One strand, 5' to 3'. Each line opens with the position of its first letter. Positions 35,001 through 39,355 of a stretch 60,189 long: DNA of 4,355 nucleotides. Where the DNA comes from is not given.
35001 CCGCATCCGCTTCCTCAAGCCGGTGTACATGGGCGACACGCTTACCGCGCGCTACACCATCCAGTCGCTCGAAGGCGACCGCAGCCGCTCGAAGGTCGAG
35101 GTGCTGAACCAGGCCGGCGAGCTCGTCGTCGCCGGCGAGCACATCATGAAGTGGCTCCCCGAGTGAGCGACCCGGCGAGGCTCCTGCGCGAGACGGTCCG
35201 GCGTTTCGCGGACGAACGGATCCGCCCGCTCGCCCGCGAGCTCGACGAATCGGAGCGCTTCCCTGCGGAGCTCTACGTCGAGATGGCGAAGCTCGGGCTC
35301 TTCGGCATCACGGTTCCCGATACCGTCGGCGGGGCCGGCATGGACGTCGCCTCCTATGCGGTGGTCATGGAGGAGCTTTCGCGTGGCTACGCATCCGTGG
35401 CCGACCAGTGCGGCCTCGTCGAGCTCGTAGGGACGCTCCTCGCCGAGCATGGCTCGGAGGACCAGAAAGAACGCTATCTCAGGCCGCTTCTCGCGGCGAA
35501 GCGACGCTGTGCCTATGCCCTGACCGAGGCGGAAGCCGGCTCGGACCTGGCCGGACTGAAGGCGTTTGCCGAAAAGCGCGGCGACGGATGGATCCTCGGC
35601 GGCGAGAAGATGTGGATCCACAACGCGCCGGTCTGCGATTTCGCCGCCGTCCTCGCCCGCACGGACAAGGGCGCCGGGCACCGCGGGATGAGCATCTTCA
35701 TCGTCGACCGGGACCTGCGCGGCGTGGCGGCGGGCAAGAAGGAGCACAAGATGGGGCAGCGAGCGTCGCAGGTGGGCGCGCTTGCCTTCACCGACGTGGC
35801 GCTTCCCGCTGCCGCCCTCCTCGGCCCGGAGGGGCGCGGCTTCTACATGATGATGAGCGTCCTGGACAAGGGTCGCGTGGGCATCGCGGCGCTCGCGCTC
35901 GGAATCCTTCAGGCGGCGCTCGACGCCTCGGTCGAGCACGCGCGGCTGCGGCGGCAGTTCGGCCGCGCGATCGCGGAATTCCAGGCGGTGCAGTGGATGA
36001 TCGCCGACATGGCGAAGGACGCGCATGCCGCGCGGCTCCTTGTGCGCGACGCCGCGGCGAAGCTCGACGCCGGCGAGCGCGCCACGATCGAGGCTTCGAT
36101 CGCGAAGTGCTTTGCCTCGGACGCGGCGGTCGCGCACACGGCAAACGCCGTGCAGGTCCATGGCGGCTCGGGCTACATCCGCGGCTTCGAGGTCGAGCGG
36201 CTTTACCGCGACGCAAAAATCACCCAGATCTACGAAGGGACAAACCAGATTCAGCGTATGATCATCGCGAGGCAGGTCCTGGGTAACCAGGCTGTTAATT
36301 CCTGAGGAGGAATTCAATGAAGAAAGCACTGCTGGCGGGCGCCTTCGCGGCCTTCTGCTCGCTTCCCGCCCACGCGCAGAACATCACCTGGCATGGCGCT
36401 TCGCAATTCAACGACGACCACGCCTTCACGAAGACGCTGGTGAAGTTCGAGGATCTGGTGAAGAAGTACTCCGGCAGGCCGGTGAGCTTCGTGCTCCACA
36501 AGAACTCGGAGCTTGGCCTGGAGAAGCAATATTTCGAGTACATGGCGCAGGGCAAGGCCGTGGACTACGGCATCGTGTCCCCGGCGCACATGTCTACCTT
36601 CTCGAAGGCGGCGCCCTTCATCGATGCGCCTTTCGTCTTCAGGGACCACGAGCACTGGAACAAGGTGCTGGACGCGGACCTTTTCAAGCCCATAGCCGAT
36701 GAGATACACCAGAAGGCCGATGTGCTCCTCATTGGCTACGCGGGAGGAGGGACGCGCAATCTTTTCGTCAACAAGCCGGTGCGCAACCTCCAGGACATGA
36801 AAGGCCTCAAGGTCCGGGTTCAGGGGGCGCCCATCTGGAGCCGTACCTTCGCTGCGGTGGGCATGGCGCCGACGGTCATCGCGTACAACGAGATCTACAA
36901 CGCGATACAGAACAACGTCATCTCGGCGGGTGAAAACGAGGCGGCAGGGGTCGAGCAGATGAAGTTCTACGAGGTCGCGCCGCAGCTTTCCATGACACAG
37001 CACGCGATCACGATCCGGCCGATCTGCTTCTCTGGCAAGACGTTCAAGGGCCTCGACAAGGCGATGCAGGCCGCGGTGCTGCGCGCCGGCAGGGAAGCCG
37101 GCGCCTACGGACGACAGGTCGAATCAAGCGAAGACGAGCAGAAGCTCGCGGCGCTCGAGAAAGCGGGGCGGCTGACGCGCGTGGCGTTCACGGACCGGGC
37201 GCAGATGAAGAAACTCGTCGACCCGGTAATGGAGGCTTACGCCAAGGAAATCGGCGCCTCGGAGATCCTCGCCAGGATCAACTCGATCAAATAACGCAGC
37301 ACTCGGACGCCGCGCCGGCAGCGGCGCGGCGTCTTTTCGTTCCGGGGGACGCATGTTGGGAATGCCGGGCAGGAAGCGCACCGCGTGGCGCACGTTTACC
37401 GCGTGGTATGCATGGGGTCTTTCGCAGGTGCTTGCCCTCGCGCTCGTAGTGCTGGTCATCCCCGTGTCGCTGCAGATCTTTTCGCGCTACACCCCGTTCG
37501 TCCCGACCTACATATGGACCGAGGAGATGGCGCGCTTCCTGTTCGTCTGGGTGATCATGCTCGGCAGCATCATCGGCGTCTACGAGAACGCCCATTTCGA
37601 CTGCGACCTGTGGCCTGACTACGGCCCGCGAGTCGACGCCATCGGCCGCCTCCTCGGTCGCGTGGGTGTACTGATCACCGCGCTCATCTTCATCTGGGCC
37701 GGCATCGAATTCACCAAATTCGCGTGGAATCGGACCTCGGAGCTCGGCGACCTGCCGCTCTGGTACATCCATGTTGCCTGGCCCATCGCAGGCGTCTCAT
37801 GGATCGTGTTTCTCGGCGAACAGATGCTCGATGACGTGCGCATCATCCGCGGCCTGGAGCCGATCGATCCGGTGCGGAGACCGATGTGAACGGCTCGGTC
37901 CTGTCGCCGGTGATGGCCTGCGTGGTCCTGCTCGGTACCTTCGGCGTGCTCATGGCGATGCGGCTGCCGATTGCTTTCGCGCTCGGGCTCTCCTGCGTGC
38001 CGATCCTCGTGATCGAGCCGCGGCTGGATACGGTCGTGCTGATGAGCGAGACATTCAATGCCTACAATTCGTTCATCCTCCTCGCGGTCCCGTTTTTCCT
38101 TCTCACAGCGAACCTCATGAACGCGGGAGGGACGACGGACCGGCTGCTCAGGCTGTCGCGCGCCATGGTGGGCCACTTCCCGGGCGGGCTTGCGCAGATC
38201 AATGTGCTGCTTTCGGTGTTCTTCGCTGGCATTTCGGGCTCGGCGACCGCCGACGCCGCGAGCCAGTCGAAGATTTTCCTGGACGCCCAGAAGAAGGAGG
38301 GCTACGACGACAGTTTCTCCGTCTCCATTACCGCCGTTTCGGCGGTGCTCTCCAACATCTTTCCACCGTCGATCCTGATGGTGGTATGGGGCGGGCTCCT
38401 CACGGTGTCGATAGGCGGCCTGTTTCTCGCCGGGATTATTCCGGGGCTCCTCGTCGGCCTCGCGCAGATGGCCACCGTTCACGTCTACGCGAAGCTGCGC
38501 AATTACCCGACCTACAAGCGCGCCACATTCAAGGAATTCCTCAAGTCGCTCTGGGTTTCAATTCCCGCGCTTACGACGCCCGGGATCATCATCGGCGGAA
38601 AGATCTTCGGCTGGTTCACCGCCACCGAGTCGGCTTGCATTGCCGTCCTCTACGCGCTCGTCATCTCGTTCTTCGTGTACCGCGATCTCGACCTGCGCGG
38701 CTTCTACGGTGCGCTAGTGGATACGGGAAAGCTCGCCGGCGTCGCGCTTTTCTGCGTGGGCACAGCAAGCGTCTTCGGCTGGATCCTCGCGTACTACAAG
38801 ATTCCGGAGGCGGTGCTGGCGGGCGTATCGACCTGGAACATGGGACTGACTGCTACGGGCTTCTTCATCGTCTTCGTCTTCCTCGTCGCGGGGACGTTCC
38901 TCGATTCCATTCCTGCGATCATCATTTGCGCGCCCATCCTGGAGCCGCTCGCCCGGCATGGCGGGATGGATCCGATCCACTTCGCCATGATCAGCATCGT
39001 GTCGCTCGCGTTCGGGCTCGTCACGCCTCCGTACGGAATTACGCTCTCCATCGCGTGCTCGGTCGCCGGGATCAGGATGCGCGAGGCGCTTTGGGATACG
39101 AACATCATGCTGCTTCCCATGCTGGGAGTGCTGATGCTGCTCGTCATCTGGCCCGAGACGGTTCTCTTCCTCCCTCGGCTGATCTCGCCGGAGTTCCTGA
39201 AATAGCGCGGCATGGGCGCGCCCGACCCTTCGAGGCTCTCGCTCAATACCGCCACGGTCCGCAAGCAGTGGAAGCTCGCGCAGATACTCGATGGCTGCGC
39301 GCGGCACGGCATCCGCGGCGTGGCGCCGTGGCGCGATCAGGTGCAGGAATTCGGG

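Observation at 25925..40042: TetR-gated 14-gene locus joining a sugar-type module to a CoA-thioester module and a TRAP importer: candidate uncharacterised catabolic pathway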

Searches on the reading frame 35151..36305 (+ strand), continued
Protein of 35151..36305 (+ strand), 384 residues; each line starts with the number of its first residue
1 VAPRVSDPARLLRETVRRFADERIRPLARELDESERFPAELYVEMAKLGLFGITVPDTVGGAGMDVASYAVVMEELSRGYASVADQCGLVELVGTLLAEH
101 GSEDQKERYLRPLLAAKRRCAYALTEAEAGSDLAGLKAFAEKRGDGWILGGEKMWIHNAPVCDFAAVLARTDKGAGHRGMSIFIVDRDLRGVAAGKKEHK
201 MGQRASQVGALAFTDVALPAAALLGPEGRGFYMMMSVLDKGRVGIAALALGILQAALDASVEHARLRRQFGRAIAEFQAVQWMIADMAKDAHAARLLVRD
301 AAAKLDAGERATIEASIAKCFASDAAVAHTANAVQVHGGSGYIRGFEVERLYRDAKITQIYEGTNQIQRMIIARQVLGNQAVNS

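Call 82: find_encoding_contigs(protein=P0408, flank=9000, max_places=1)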
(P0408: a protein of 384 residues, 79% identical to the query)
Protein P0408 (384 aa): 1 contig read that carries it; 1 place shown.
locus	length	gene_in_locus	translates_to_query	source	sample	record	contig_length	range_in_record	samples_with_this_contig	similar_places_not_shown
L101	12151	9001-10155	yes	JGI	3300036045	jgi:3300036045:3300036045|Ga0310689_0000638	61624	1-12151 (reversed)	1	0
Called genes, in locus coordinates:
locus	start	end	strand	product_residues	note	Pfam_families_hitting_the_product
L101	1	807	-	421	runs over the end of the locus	PF00070:Pyr_redox (faint), PF01266:DAO, PF07992:Pyr_redox_2 (faint), PF13450:NAD_binding_8 (weak)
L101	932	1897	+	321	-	PF02311:AraC_binding (faint), PF07883:Cupin_2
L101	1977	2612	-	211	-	PF09361:Phasin_2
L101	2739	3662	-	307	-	PF00365:PFK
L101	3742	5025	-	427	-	PF06808:DctM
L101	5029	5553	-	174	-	PF04290:DctQ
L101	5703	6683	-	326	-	PF03480:DctP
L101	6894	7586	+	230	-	PF00392:GntR, PF02082:Rrf2 (faint), PF07729:FCD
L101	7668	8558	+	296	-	PF01073:3Beta_HSD, PF01370:Epimerase, PF02719:Polysacc_synt_2 (faint), PF13460:NAD_binding_10 (weak), PF16363:GDP_Man_Dehyd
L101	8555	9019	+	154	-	PF01575:MaoC_dehydratas, PF13452:FAS1_DH_region (weak)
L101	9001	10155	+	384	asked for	PF02771:Acyl-CoA_dh_N, PF02770:Acyl-CoA_dh_M, PF00441:Acyl-CoA_dh_1, PF08028:Acyl-CoA_dh_2, PF22924:ACOX_C_alpha1 (weak)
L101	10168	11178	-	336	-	PF03401:TctC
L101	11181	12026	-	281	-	PF04909:Amidohydro_2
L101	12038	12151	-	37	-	?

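Call 84: search_protein_families(library=ncbifam, proteins=[L098:11174-12097:+], max_evalue=1e-8)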
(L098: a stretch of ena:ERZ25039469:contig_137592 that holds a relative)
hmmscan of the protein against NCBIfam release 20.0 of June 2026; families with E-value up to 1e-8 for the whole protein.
L098:11174-12097:+ (307 aa): 197 families (the best 25 are shown)
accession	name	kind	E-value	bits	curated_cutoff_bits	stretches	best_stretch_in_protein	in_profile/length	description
NF009093.0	PRK12429.1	subfamily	6.7e-53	179.6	258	1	1-194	1-193/259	3-hydroxybutyrate dehydrogenase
NF009466.0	PRK12826.1-2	subfamily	9.5e-52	175.9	222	1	5-196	3-195/248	3-oxoacyl-ACP reductase FabG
NF004198.0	PRK05653.1-3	equivalog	1.9e-51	174.9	296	1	3-191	5-192/248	3-oxoacyl-ACP reductase FabG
TIGR01963.1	PHB_DH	subfamily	4e-51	173.7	307.05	1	6-194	2-189/255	3-hydroxybutyrate dehydrogenase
NF004791.0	PRK06138.1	equivalog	4.7e-51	173.5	312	1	1-195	1-193/252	SDR family oxidoreductase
NF004818.0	PRK06172.1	equivalog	4.3e-50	170.4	336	1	1-200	3-203/253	SDR family oxidoreductase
NF005469.0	PRK07063.1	equivalog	4.7e-50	170.5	306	1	3-200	5-206/260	SDR family oxidoreductase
NF005559.1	PRK07231.1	subfamily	7.7e-49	166.4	215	1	3-198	2-196/249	glucose 1-dehydrogenase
NF053701.1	CsHdxCHCADhChcB2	equivalog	4e-48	164.1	350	1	3-192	1-189/245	cis-4-hydroxycyclohexanecarboxylate dehydrogenase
TIGR01830.1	3oxo_ACP_reduc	equivalog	3.7e-46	157.8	297.75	1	8-192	1-185/239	3-oxoacyl-[acyl-carrier-protein] reductase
NF004774.0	PRK06114.1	equivalog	6.4e-46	156.8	360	1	2-192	13-205/262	SDR family oxidoreductase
TIGR03971.1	SDR_subfam_1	subfamily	1.3e-45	155.9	300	1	3-195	1-205/271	mycofactocin-coupled SDR family oxidoreductase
NF005309.0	PRK06841.1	subfamily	1.7e-45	155.5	286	1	2-199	12-205/255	GolD/DthD family dehydrogenase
NF052558.1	MBtsdlDhBudC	equivalog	5.8e-45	153.8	270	1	4-195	2-189/250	meso-2,3-butanediol dehydrogenase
NF005878.0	PRK07825.1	subfamily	2.5e-44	151.7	287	1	2-192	6-191/278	short chain dehydrogenase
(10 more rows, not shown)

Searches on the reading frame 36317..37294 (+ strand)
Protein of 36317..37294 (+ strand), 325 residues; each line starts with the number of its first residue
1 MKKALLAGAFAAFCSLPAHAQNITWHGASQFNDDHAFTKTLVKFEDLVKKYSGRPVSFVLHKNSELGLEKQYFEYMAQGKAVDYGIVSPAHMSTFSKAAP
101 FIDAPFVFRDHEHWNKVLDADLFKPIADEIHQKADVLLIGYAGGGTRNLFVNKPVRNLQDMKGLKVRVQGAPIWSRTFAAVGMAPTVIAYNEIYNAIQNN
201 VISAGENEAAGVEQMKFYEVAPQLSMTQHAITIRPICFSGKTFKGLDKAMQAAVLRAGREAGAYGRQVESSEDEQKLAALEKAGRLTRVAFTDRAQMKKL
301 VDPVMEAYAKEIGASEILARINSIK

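Call 6: search_protein_families(library=pfam, proteins=[window:36317-37294:+], max_evalue=0.01)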
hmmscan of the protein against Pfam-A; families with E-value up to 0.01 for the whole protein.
window:36317-37294:+ (325 aa): 1 family
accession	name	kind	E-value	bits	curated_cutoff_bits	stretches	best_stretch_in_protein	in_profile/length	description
PF03480.18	DctP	-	2.1e-54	185.2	23.4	1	32-310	6-285/286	Bacterial extracellular solute-binding protein, family 7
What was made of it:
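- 36317..37294 (+): g12 DctP, TRAP solute-binding protein. DctP 2e-54 (call 6).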

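Call 8: search_protein_families(library=ncbifam, proteins=[window:36317-37294:+], max_evalue=0.00001)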
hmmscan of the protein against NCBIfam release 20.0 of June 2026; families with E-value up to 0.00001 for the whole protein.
window:36317-37294:+ (325 aa): 2 families
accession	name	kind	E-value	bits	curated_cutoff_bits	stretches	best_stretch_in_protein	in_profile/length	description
NF037995.1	TRAP_S1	subfamily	6.9e-51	173.1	50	1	28-284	3-257/271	TRAP transporter substrate-binding protein DctP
TIGR00787.1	dctP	subfamily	5.9e-47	160.3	175.05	1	33-283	7-256/257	DctP family TRAP transporter solute-binding subunit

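Call 21: search_solved_structures(query=window:36317-37294:+, max_evalue=1e-10)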
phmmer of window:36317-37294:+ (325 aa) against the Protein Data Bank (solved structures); distinct sequences matched with E-value up to 1e-10: 75 (the best 60 are shown).
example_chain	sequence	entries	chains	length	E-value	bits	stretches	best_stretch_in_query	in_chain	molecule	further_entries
4nx1_A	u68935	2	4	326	2.1e-101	342.5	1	23-321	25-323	C4-dicarboxylate transport system substrate-binding protein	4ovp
4n15_A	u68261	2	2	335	1.3e-35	126.5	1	14-322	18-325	TRAP dicarboxylate transporter, DctP subunit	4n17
4ln5_A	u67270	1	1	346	1.4e-35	126.4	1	14-322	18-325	TRAP dicarboxylate transporter, DctP subunit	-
4pfr_A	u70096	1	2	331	1.2e-33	120.1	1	26-313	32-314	TRAP dicarboxylate transporter, DctP subunit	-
4mnp_A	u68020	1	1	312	5.5e-32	114.6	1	44-313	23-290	N-acetylneuraminate-binding protein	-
4p47_A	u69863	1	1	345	6.3e-32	114.4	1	29-317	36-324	TRAP dicarboxylate transporter, DctP subunit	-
4ovq_A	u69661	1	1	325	2.7e-31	112.4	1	24-309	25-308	TRAP dicarboxylate ABC transporter, substrate-binding protein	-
4n8y_A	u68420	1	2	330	5.9e-31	111.2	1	42-322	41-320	Putative TRAP-type C4-dicarboxylate transport system, binding periplasmic protein (DctP su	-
4xfe_A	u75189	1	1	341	9.4e-31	110.6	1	10-279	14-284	TRAP dicarboxylate transporter subunit DctP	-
9bh3_A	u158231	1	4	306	4.2e-30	108.4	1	43-324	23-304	DctP family TRAP transporter solute-binding subunit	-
9bhf_A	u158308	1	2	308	4.3e-30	108.4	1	43-324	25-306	DctP family TRAP transporter solute-binding subunit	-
4x04_A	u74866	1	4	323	6e-29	104.6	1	49-311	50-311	solute binding protein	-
4ovr_A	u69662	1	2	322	6.1e-29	104.6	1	33-322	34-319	TRAP dicarboxylate transporter, DctP subunit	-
4ng7_A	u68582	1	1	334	8.2e-29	104.2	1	48-311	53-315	TRAP periplasmic solute binding protein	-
4mhf_A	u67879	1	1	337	1.5e-28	103.4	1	18-308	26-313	TRAP dicarboxylate transporter, DctP subunit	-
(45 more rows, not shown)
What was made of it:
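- On C4-dicarboxylate DctP (specificity class): The best solved relative is 4nx1/4ovp at 342 bits; the next scores 126 bits (call 21).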

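Call 35: search_solved_structures(query=window:36317-37294:+, max_evalue=1e-60, show_alignments=1)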
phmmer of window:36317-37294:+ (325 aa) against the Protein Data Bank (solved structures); distinct sequences matched with E-value up to 1e-60: 1.
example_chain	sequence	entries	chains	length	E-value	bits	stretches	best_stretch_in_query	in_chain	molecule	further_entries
4nx1_A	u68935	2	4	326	2.1e-101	342.5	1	23-321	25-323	C4-dicarboxylate transport system substrate-binding protein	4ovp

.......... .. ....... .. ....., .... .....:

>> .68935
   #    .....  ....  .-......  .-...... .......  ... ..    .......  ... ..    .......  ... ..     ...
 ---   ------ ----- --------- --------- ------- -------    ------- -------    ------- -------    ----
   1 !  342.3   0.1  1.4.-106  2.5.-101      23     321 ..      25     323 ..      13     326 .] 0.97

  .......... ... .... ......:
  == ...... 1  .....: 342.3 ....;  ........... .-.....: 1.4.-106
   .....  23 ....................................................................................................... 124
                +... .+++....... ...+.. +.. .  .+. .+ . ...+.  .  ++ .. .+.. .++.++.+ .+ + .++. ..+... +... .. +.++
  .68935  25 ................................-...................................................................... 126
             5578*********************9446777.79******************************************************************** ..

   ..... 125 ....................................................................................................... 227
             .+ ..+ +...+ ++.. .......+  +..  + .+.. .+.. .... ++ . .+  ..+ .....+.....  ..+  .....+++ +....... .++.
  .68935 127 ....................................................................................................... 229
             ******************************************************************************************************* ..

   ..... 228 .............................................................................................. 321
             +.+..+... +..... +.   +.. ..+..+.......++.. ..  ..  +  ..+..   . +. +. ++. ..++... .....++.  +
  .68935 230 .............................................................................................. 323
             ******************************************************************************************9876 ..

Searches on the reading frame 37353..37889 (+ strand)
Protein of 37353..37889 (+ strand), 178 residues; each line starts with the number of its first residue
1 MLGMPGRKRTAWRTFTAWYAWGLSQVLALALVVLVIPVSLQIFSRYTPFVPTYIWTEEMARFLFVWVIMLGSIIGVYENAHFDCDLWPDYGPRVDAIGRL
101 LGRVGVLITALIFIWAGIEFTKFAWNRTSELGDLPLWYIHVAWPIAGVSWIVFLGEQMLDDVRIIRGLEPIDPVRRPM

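Call 6: search_protein_families(library=pfam, proteins=[window:37353-37889:+], max_evalue=0.01)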
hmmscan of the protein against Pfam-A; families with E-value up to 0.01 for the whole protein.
window:37353-37889:+ (178 aa): 1 family
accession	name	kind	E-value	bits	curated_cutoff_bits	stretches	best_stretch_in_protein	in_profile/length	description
PF04290.18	DctQ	-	2e-26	92.9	28.3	1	35-163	2-131/132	Tripartite ATP-independent periplasmic transporters, DctQ component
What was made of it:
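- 37353..37889 (+): g13 DctQ small TRAP permease. PF04290 2e-26 (call 6).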

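Call 8: search_protein_families(library=ncbifam, proteins=[window:37353-37889:+], max_evalue=0.00001)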
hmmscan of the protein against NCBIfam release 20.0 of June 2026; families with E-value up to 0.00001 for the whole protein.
window:37353-37889:+ (178 aa): 1 family
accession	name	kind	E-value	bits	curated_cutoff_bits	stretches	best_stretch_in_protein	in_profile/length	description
NF007374.1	PRK09877.1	equivalog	1.3e-08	35.3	260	1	24-143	6-125/157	2,3-diketo-L-gulonate TRAP transporter small permease YiaM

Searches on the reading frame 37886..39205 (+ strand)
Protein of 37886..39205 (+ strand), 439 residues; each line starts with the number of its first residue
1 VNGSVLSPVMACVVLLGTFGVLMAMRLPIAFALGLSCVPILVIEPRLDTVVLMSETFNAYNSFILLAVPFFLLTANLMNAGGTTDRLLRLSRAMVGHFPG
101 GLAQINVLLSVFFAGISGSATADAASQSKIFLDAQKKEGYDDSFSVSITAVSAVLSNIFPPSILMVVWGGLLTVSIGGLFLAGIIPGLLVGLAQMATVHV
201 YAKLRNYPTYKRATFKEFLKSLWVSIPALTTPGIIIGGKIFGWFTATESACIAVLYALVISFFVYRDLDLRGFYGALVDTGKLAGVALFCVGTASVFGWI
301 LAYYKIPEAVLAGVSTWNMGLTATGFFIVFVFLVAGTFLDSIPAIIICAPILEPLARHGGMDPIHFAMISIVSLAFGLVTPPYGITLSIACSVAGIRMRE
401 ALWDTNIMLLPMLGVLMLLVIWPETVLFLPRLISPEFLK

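Call 6: search_protein_families(library=pfam, proteins=[window:37886-39205:+], max_evalue=0.01)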
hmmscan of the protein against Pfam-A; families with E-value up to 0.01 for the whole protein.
window:37886-39205:+ (439 aa): 1 family
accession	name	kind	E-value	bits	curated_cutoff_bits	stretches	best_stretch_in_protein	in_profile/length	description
PF06808.19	DctM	-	8e-93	311.9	23.8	1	17-423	2-411/413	Tripartite ATP-independent periplasmic transporter, DctM component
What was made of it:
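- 37886..39205 (+): g14 DctM large TRAP permease. PF06808 8e-93 (call 6).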

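Call 8: search_protein_families(library=ncbifam, proteins=[window:37886-39205:+], max_evalue=0.00001)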
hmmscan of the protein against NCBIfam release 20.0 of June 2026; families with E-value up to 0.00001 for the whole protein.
window:37886-39205:+ (439 aa): 3 families
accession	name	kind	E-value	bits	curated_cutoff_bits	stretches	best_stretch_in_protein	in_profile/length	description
TIGR00786.1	dctM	subfamily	1.1e-104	350.4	268.45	1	27-430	2-405/405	TRAP transporter large permease subunit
NF011634.1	PRK15060.1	equivalog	3.6e-68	230.6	800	1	10-427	1-418/425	2,3-diketo-L-gulonate TRAP transporter large permease YiaN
TIGR02123.1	TRAP_fused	subfamily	8.2e-13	47.9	320.65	1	26-426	133-535/615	TRAP transporter fused permease subunit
